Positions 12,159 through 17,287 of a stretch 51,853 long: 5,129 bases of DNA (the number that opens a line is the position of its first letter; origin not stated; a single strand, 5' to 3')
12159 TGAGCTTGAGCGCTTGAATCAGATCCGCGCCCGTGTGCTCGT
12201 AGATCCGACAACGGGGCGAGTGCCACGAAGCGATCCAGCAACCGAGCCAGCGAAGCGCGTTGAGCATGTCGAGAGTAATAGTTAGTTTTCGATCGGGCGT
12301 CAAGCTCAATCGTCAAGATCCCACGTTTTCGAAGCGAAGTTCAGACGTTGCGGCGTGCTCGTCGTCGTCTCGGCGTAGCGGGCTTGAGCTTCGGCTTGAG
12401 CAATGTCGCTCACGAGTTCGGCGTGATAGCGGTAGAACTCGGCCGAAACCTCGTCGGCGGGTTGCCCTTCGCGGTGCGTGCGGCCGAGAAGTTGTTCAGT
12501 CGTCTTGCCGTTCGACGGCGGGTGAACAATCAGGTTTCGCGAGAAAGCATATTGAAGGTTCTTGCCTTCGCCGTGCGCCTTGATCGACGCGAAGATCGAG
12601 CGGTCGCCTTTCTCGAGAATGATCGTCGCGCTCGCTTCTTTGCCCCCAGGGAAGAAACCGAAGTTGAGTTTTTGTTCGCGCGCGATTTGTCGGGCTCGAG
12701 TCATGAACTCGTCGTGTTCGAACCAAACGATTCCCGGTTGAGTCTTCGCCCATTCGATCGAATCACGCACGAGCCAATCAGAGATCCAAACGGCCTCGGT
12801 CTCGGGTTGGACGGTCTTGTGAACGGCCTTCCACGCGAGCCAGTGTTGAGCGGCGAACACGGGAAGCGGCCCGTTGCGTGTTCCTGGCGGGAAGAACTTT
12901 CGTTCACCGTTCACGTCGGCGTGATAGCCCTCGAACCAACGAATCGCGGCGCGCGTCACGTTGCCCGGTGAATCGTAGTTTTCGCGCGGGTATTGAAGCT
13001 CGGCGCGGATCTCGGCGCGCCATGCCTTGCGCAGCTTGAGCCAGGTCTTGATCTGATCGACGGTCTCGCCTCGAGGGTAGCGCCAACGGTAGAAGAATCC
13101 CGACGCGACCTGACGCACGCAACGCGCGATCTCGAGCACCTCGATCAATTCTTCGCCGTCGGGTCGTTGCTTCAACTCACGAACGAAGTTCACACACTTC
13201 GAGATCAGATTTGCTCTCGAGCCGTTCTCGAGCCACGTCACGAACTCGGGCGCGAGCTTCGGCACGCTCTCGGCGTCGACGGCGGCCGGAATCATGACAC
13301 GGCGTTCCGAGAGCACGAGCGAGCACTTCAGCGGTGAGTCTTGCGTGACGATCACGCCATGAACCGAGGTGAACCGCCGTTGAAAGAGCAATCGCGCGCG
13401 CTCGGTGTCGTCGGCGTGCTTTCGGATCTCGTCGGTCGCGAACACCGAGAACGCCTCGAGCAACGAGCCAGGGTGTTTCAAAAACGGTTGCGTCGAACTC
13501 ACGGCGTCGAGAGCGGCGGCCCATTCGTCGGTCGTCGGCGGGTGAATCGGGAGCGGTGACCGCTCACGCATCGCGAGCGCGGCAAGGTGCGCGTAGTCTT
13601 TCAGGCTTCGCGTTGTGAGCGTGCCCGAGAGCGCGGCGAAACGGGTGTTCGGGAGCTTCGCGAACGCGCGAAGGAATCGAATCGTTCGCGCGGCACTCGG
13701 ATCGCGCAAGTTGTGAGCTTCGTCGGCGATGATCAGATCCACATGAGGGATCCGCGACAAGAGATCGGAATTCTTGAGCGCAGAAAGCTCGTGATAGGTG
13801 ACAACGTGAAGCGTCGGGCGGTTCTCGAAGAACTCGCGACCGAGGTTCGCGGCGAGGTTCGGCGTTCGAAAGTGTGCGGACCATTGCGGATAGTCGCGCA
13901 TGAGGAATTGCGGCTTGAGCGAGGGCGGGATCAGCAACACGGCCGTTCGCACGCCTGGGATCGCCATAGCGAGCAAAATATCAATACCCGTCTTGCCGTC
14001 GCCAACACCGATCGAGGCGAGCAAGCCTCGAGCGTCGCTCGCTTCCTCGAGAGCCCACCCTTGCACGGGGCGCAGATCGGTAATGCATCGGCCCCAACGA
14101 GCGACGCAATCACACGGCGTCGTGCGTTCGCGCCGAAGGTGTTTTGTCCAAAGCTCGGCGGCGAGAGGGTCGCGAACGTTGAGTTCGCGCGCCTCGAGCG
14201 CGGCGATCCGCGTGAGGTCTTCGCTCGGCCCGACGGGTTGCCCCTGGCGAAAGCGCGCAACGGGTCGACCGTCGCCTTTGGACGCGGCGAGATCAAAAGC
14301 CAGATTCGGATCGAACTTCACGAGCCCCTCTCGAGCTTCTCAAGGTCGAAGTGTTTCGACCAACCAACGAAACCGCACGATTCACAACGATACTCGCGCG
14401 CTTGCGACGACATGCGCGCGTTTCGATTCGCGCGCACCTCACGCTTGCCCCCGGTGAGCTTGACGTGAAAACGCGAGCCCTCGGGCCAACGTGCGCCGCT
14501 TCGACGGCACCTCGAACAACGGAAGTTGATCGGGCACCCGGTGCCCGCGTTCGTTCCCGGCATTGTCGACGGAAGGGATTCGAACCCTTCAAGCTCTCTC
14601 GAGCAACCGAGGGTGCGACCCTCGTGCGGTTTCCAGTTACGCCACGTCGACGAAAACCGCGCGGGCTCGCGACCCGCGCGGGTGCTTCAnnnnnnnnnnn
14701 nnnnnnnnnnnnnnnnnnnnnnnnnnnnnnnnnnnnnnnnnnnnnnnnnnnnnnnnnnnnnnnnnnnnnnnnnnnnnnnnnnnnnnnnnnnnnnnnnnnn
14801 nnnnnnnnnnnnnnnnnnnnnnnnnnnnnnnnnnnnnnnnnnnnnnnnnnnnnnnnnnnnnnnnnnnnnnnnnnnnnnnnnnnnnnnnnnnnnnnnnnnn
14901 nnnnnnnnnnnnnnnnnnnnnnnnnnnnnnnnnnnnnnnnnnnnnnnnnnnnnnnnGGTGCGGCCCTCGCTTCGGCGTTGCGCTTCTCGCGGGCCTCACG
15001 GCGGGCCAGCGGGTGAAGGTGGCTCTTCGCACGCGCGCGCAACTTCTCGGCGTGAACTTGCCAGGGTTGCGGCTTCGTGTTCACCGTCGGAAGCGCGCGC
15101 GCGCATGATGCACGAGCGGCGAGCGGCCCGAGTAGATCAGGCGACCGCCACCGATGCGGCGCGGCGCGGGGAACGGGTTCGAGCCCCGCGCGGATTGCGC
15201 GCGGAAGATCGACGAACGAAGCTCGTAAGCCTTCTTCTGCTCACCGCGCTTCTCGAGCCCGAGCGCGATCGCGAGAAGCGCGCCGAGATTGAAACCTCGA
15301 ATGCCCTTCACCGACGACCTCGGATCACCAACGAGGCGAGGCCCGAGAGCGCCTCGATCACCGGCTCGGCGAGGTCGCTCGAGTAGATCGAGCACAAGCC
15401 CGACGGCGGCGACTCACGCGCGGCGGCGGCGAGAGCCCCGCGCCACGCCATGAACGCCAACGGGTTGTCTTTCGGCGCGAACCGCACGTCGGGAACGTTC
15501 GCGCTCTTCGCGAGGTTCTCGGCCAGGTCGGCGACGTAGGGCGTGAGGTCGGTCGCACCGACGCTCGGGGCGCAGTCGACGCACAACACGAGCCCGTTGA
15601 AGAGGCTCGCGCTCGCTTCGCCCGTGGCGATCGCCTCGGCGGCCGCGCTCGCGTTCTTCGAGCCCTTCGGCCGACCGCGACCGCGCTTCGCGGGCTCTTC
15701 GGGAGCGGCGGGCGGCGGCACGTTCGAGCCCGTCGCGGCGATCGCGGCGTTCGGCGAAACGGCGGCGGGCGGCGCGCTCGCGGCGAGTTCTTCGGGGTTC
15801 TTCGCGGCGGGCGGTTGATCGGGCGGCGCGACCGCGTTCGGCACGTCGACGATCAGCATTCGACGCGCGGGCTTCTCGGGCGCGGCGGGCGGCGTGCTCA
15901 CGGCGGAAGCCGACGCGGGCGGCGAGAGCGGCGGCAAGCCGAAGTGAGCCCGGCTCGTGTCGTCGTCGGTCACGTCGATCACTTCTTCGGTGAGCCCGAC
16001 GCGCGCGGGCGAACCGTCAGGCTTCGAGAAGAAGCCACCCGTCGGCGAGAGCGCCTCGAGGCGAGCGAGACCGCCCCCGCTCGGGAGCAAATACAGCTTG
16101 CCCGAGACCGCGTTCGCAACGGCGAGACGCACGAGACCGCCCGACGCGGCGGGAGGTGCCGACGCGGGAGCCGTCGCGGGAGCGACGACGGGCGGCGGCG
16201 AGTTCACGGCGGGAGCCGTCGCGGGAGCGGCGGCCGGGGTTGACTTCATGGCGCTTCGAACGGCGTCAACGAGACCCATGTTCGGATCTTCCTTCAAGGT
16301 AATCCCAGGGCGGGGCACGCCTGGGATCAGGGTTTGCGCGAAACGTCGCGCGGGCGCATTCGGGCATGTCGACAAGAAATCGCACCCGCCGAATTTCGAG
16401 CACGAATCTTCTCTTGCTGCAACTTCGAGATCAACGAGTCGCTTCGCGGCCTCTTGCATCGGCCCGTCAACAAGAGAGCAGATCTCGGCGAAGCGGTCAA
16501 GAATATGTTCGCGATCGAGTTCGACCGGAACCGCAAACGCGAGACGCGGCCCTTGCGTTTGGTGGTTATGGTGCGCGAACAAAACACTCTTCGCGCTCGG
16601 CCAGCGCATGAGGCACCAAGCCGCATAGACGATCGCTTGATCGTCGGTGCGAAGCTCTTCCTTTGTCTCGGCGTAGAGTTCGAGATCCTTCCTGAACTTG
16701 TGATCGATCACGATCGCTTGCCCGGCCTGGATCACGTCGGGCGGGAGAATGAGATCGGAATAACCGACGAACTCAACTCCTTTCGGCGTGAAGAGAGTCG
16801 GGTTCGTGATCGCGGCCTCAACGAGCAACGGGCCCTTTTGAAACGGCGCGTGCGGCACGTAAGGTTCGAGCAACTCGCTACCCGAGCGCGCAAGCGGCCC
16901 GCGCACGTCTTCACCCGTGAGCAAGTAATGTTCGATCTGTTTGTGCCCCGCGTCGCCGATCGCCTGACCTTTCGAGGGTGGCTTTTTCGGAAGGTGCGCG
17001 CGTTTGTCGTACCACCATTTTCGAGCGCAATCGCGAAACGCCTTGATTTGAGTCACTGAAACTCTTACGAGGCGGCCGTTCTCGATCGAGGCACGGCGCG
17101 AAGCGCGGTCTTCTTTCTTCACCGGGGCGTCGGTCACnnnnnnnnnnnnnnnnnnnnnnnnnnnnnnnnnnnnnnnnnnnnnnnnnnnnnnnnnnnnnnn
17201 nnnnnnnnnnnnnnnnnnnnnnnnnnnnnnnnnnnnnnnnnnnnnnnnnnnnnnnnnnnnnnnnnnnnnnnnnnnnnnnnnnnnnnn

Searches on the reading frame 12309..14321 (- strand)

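Call 25: search_protein_families(library=pfam, max_evalue=0.001, proteins=[window:12309-14321:-])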
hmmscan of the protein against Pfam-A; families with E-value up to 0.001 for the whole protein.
window:12309-14321:- (671 aa): 2 families
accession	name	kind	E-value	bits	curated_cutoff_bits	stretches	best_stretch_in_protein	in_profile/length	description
PF00270.35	DEAD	-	1.3e-05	25.4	26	1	84-242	1-166/167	DEAD/DEAH box helicase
PF04851.21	ResIII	-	0.00037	20.9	22.5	1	83-221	4-148/164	Type III restriction enzyme, res subunit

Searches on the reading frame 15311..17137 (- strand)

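Call 25: search_protein_families(library=pfam, max_evalue=0.001, proteins=[window:15311-17137:-])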
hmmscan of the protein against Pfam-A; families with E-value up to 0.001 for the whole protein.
window:15311-17137:- (609 aa): 1 family
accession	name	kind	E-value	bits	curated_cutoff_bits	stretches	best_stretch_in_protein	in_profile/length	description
PF12705.13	PDDEXK_1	-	5.2e-10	40.1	22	1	25-259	1-247/247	PD-(D/E)XK nuclease superfamily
